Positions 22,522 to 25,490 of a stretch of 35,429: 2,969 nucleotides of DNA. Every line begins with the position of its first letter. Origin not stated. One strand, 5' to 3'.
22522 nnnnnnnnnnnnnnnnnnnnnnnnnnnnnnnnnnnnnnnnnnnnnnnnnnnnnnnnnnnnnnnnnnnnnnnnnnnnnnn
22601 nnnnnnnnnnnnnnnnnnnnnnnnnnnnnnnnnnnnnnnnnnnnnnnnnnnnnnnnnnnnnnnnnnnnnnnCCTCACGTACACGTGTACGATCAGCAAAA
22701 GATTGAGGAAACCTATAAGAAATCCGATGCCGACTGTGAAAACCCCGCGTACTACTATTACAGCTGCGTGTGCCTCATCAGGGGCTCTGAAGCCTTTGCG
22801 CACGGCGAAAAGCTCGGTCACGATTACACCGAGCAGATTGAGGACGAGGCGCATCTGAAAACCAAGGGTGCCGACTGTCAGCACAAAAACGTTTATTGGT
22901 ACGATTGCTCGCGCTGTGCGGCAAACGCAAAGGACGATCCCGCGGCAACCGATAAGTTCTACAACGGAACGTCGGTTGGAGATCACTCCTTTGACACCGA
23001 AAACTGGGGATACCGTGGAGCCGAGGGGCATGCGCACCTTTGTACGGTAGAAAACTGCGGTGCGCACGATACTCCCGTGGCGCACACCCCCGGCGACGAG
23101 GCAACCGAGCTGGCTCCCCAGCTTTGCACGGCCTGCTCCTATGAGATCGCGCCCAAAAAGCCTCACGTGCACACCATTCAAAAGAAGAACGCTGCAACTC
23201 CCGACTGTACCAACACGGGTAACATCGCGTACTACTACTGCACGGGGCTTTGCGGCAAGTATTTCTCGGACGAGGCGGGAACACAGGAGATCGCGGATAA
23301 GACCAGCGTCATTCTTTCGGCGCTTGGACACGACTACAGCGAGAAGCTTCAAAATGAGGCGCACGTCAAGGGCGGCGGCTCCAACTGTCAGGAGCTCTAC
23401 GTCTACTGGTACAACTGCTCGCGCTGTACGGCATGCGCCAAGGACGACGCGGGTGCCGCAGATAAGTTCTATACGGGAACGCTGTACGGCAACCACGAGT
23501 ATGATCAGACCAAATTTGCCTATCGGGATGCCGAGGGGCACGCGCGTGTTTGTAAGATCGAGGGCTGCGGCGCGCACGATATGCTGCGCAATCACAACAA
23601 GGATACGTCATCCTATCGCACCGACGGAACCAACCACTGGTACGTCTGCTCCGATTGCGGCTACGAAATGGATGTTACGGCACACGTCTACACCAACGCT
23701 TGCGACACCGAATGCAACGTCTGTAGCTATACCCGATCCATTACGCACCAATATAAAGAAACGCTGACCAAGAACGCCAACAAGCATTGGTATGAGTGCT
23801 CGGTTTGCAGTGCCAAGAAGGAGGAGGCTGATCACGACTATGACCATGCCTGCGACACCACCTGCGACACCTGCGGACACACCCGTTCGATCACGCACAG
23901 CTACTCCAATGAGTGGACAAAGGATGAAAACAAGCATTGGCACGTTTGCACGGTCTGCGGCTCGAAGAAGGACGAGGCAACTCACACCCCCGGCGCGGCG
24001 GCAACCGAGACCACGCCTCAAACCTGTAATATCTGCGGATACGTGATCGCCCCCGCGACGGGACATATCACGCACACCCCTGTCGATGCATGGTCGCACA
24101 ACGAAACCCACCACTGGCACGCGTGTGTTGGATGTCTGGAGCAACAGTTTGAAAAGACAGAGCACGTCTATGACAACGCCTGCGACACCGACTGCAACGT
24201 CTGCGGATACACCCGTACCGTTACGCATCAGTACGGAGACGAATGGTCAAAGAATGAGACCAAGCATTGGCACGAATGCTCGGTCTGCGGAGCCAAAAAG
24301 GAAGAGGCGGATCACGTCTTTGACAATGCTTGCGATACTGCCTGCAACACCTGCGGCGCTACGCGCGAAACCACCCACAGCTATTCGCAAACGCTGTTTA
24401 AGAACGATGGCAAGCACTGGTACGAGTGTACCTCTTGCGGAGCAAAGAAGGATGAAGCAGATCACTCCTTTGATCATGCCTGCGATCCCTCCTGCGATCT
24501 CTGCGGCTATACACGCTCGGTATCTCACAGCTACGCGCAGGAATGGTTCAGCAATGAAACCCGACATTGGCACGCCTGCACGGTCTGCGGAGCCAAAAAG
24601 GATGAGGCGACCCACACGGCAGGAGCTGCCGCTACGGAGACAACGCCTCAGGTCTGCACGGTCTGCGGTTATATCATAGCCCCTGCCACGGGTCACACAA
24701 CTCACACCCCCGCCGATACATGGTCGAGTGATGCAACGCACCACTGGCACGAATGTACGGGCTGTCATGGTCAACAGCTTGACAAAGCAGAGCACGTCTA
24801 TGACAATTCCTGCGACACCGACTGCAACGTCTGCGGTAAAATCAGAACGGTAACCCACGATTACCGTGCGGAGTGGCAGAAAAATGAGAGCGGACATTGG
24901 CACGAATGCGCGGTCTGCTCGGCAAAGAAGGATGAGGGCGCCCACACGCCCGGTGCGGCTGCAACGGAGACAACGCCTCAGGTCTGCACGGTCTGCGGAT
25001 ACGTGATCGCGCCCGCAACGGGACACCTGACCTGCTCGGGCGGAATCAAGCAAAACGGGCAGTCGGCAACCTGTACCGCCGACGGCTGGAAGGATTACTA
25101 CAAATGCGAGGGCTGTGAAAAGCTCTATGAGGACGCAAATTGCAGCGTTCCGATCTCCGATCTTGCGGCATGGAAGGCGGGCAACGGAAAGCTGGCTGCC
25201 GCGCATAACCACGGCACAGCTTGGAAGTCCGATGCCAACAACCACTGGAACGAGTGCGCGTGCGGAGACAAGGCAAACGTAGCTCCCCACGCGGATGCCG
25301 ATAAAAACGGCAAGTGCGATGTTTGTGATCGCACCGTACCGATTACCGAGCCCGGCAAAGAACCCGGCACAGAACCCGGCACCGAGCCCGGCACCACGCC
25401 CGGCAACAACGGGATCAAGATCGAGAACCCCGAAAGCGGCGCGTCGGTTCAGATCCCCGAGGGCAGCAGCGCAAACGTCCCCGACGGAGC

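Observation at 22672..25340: Extracellular array of Cys/His-rich 50-aa repeats (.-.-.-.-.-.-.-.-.2-C-x2-C-G ... K-H-W-H-x-C-x2-C-G-x-K-K) - candidate novel metal-binding repeat family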

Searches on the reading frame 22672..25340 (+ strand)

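Call 33: search_solved_structures(query=window:22672-25340:+, max_evalue=0.01, show_alignments=1)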
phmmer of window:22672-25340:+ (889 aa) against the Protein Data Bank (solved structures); distinct sequences matched with E-value up to 0.01: 1.
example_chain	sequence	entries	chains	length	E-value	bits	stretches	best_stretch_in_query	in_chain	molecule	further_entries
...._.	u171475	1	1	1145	9.5e-14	53.9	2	162-221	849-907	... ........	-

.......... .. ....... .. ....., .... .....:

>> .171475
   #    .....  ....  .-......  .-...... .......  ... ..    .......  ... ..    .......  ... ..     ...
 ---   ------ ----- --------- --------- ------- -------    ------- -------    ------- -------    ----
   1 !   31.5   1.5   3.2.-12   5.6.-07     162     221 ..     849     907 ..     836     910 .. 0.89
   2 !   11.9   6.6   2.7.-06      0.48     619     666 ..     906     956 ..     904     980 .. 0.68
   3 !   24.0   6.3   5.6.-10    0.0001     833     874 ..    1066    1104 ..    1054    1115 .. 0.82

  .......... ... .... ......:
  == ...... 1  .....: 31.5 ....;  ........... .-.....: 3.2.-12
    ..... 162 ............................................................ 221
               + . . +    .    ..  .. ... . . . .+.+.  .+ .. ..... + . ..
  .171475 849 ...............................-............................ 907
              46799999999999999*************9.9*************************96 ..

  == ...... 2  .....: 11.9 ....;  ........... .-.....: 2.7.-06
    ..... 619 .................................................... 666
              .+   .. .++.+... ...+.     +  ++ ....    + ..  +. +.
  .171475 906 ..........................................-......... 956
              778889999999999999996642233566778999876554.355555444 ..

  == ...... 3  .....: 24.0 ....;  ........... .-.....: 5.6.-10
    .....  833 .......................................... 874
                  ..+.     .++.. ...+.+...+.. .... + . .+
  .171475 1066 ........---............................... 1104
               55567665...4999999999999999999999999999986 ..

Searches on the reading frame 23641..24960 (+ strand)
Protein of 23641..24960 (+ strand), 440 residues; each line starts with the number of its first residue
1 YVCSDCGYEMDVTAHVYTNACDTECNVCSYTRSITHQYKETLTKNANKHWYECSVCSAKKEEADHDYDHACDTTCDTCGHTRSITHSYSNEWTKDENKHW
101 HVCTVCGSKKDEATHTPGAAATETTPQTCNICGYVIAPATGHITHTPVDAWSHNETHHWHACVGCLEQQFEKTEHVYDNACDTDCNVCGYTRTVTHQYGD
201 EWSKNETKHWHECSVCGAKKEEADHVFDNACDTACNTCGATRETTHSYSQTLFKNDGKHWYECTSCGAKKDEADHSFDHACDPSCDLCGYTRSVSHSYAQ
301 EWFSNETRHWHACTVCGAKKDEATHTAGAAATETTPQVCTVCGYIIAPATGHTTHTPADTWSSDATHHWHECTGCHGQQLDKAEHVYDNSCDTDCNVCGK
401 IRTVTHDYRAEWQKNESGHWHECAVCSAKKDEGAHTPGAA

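Call 7: search_protein_families(library=pfam, proteins=[window:23641-24960:+], max_evalue=10)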
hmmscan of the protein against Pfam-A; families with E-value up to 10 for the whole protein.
window:23641-24960:+ (440 aa): 4 families
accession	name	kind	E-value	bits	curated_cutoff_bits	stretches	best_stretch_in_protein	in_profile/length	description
PF05504.16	Spore_GerAC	-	0.003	18.2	23.6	1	166-212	102-148/167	Spore germination B3/ GerAC like, C-terminal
PF01246.26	Ribosomal_L24e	-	0.047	14.3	27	1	127-142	4-19/66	Ribosomal protein L24e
PF18085.6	Mak_N_cap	-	0.22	13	22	1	134-181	38-86/87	Maltokinase N-terminal cap domain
PF17400.7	DUF5406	-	0.64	10.7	25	0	253-276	72-97/116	Family of unknown function (DUF5406)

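Call 8: find_homologous_proteins(query=window:23641-24960:+, max_evalue=0.00001)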
Query window:23641-24960:+ (440 aa): 1266 proteins with E <= 0.00001 among 1962 candidates; the best 120 are listed.
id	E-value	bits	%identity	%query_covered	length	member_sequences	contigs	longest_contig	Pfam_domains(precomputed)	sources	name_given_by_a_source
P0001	2.3e-115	404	39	92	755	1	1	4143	PF09479.17,PF00963.25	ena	-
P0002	1.3e-108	382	56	58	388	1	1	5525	-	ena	-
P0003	1.7e-107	378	40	83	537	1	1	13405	PF00963.25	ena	-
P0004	1.4e-106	375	37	79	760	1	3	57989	-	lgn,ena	-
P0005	2.0e-105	372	40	77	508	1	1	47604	-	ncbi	-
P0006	2.6e-102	361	50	59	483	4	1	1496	-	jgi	jgi:hypothetical protein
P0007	3.2e-99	351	35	94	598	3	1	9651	PF00963.25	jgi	-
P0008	6.2e-99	350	48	67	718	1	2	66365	PF09479.17,PF00963.25,PF14283.12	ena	-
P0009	7.5e-99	350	48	67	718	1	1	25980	PF09479.17,PF00963.25,PF14283.12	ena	-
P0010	8.6e-99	350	41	80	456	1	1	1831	-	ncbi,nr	ncbi:MAG: hypothetical protein IKB68_03360 [Rikenellaceae bacterium]|nr:hypothetical protein [Rikene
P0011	2.7e-98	348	47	71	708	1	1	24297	PF09479.17,PF00963.25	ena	-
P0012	2.7e-98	348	48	67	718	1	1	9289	PF09479.17,PF00963.25,PF14283.12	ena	-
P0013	2.8e-98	348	47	71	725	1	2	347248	PF09479.17,PF00963.25,PF14283.12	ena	-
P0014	9.7e-98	346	46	73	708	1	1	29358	PF09479.17,PF00963.25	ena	-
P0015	1.1e-97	346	48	67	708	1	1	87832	PF09479.17,PF00963.25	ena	-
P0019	1.2e-88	316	51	44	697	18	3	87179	PF16459.12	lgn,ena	-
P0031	2.5e-82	295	39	78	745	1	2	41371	PF09479.17,PF00963.25,PF27618.1,PF14283.12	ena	-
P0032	2.5e-82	295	39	78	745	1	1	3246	PF09479.17,PF00963.25,PF27618.1,PF14283.12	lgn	-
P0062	5.3e-75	271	39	70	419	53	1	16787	PF27618.1,PF14283.12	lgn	-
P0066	9.5e-75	270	44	55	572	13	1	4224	PF09479.17,PF27618.1,PF14283.12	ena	-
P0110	2.0e-68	250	34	89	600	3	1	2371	PF11706.14,PF16459.12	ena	-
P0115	1.2e-67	247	38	74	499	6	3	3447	PF00963.25,PF27618.1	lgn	-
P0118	2.7e-67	246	38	74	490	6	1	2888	PF27618.1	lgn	-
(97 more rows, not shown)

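Call 12: search_protein_families(library=pfam, proteins=[P0031, P0118, P0062, P0110, P0019], max_evalue=0.01)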
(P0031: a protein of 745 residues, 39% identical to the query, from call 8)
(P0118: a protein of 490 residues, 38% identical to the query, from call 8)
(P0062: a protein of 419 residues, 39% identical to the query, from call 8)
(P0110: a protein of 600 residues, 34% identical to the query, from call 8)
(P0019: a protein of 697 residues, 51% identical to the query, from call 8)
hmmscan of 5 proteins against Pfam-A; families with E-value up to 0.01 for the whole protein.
P0031 (745 aa): 3 families
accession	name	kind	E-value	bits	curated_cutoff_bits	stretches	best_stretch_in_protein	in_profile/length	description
PF09479.16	Flg_new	-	4.4e-15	56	27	2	161-227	1-64/65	Listeria-Bacteroides repeat domain (List_Bact_rpt)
PF00963.24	Cohesin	-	8.7e-11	42.6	24.1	1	29-153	3-138/139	Cohesin domain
PF14283.11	CD1107-like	-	1.6e-06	28.5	26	1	650-744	67-158/158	Mobile element protein CD1107-like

P0118 (490 aa): 2 families
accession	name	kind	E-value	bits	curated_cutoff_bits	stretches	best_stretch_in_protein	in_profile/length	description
PF00963.24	Cohesin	-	0.0023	18.6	24.1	1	30-142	2-131/139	Cohesin domain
PF21349.2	RUBY_RBDX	-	0.0026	17.6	26.5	0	235-243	2-10/30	Rubrerythrin, rubredoxin-like domain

P0062 (419 aa): 1 family
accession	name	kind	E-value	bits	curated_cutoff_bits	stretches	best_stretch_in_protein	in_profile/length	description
PF14283.11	CD1107-like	-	6.1e-07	29.9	26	1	324-418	67-158/158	Mobile element protein CD1107-like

P0110 (600 aa): 5 families
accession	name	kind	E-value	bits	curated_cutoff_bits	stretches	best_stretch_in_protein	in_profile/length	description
PF11706.13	zf-CGNR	-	1e-05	25.7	24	0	308-330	18-40/44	CGNR zinc finger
PF16459.11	Phage_TAC_13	-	0.00012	22.8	28.8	0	359-404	37-80/98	Phage tail assembly chaperone, TAC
PF25095.1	C2H2-zf_KIN17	-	0.00018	22.1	27.7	0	12-25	4-17/30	KIN17 C2H2-type zinc finger domain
PF07550.17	Shr-like_HID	-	0.00022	22.1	22.3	1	484-548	9-70/82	Heme-binding protein Shr-like, Hb-interacting domain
PF03442.20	CBM_X2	-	0.0063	17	28.9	0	504-553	31-79/83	Carbohydrate binding domain X2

P0019 (697 aa): 1 family
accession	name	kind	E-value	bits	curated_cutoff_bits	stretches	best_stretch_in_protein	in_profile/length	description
PF16459.11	Phage_TAC_13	-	3.3e-07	31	28.8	0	200-246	37-81/98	Phage tail assembly chaperone, TAC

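Call 70: find_encoding_contigs(protein=P0118, flank=1000, max_places=1)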
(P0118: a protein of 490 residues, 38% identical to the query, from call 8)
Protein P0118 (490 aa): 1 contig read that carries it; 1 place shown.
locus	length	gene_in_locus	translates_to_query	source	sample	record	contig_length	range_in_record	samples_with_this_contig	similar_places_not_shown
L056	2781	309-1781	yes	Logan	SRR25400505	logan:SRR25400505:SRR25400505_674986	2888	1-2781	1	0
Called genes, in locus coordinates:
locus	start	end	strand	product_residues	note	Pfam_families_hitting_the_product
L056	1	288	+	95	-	?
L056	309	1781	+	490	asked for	PF27618:Zn_ribbon_GTF2H2 (faint)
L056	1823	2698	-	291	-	PF01263:Aldose_epim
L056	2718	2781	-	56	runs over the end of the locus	?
